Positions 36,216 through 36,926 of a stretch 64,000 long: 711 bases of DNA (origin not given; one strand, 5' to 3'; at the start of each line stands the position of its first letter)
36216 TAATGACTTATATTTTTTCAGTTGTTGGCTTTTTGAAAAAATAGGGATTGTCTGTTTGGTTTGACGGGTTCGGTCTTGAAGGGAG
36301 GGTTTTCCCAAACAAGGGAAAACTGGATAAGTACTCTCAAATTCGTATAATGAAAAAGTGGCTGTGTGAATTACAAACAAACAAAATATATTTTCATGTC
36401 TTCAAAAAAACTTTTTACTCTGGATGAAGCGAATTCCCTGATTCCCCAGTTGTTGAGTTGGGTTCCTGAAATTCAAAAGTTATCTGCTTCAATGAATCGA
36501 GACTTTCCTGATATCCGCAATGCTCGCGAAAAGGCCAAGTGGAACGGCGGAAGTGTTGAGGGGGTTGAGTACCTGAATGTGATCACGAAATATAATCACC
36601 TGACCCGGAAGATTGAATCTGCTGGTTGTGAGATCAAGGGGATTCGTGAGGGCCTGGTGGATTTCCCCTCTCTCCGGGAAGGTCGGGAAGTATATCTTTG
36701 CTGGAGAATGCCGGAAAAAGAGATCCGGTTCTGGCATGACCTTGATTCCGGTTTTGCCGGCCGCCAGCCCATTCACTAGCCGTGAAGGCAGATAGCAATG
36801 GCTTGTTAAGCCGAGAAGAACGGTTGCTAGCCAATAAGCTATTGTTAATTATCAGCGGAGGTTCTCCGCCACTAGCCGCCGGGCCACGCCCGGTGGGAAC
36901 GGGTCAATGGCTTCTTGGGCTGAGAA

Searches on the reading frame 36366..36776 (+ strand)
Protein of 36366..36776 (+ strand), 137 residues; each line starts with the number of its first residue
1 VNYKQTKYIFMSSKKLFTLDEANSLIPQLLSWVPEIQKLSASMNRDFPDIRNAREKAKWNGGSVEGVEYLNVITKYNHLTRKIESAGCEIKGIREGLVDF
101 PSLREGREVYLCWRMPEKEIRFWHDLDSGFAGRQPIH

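Call 44: search_protein_families(library=pfam, proteins=[window:36366-36776:+], max_evalue=0.01)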
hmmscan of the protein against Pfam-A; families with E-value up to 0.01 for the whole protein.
window:36366-36776:+ (137 aa): 1 family
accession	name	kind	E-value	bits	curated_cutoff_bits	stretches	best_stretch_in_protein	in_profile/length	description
PF09969.14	DUF2203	-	1.3e-33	116.8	24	1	15-136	1-122/122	Uncharacterized conserved protein (DUF2203)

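Call 57: find_homologous_proteins(query=window:36366-36776:+, max_evalue=1e-10)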
Query window:36366-36776:+ (137 aa): 1927 proteins with E <= 1e-10 among 1949 candidates; the best 120 are listed.
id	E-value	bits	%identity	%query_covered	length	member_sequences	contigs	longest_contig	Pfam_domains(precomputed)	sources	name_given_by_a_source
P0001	9.4e-80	283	99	93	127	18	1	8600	PF09969.15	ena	-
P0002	6.4e-77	274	94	93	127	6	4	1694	PF09969.15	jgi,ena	-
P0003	5.6e-72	258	89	92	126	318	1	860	PF09969.15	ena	-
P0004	1.5e-70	254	87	92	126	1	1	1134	PF09969.15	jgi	-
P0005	8.5e-70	251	86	92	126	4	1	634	PF09969.15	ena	-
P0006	1.1e-69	251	81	93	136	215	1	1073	PF09969.15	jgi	jgi:hypothetical protein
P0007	1.1e-68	247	86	92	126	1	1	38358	PF09969.15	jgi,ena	jgi:hypothetical protein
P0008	1.6e-68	247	86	92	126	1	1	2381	PF09969.15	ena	-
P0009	2.1e-68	247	85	92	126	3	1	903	PF09969.15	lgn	-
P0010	5.3e-68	245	84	92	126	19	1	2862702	PF09969.15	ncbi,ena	-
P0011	7.0e-68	245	85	92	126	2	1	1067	PF09969.15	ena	-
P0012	1.1e-67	244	84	92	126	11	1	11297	PF09969.15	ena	-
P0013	1.4e-67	244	83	92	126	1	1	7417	PF09969.15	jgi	jgi:hypothetical protein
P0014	1.9e-67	243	83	92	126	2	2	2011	PF09969.15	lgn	-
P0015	2.9e-67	243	80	93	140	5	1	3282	PF09969.15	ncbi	-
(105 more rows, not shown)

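Call 59: find_encoding_contigs(protein=P0007, flank=1200, max_places=2)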
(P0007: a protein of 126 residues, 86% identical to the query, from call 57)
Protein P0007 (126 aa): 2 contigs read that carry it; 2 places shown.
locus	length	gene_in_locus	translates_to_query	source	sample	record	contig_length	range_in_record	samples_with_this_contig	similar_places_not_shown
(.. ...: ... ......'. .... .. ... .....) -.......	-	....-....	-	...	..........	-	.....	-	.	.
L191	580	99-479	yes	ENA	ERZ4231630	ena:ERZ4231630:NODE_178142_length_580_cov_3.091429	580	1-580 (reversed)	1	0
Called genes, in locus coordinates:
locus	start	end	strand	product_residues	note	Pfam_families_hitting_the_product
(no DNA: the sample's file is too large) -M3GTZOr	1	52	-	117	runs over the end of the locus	-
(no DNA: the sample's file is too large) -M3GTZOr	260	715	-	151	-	-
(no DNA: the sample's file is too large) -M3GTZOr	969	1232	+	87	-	-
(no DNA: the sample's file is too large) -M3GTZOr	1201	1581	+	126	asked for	PF09969:DUF2203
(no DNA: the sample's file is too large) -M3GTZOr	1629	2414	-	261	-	PF00459:Inositol_P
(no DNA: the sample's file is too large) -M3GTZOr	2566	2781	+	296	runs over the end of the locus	PF03781:FGE-sulfatase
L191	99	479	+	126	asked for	PF09969:DUF2203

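Call 60: find_encoding_contigs(protein=P0010, flank=1200, max_places=2)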
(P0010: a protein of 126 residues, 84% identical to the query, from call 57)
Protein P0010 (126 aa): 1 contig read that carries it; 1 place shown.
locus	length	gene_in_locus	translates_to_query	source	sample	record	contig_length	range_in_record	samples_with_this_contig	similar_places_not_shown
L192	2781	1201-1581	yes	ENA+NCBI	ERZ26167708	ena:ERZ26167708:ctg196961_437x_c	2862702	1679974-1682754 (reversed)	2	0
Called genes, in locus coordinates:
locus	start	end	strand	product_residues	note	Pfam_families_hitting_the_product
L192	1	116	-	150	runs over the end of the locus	-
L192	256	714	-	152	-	-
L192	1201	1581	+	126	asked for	PF09969:DUF2203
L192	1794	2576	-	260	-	PF00459:Inositol_P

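Call 61: find_encoding_contigs(protein=P0002, flank=1200, max_places=3)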
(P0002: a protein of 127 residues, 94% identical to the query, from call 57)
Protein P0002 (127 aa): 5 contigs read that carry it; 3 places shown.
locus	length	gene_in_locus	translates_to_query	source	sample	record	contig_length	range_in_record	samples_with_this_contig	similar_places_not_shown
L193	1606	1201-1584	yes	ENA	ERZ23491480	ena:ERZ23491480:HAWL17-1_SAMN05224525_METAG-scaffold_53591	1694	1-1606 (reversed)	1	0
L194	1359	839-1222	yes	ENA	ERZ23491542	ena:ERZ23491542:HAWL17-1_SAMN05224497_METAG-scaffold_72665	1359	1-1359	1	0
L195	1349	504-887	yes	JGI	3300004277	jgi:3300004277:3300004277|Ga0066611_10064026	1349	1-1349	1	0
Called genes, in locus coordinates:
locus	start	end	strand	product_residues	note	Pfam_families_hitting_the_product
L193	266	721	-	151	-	-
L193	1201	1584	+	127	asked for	PF09969:DUF2203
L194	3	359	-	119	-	?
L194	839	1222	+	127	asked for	PF09969:DUF2203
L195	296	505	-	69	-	-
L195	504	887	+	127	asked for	PF09969:DUF2203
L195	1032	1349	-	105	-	PF00459:Inositol_P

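Call 89: find_encoding_contigs(protein=P0001, flank=8000, max_places=1)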
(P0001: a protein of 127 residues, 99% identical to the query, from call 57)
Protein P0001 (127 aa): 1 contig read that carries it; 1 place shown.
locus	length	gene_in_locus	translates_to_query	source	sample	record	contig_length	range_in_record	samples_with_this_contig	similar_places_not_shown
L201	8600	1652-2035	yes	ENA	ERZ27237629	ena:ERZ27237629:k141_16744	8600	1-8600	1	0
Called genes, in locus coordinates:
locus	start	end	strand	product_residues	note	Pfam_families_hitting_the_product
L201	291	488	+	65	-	-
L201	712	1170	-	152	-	-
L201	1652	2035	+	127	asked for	PF09969:DUF2203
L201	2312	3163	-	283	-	PF00459:Inositol_P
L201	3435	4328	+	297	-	PF03781:FGE-sulfatase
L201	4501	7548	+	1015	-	PF07690:MFS_1 (faint), PF01564:Spermine_synth, PF07719:TPR_2 (faint), PF24575:TPR_Slam (faint), PF13181:TPR_8 (faint), PF13414:TPR_11 (faint), PF13424:TPR_12 (faint), PF00515:TPR_1 (weak), +4 more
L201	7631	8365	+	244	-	PF25062:ARM_TT21_N (faint), PF13174:TPR_6 (faint), PF13428:TPR_14 (faint), PF21033:RMD1-3 (faint), PF23914:TPR_CcmH_CycH (faint), PF25064:ARM_TT21_5th (faint), PF13176:TPR_7 (faint), PF00515:TPR_1 (weak), +8 more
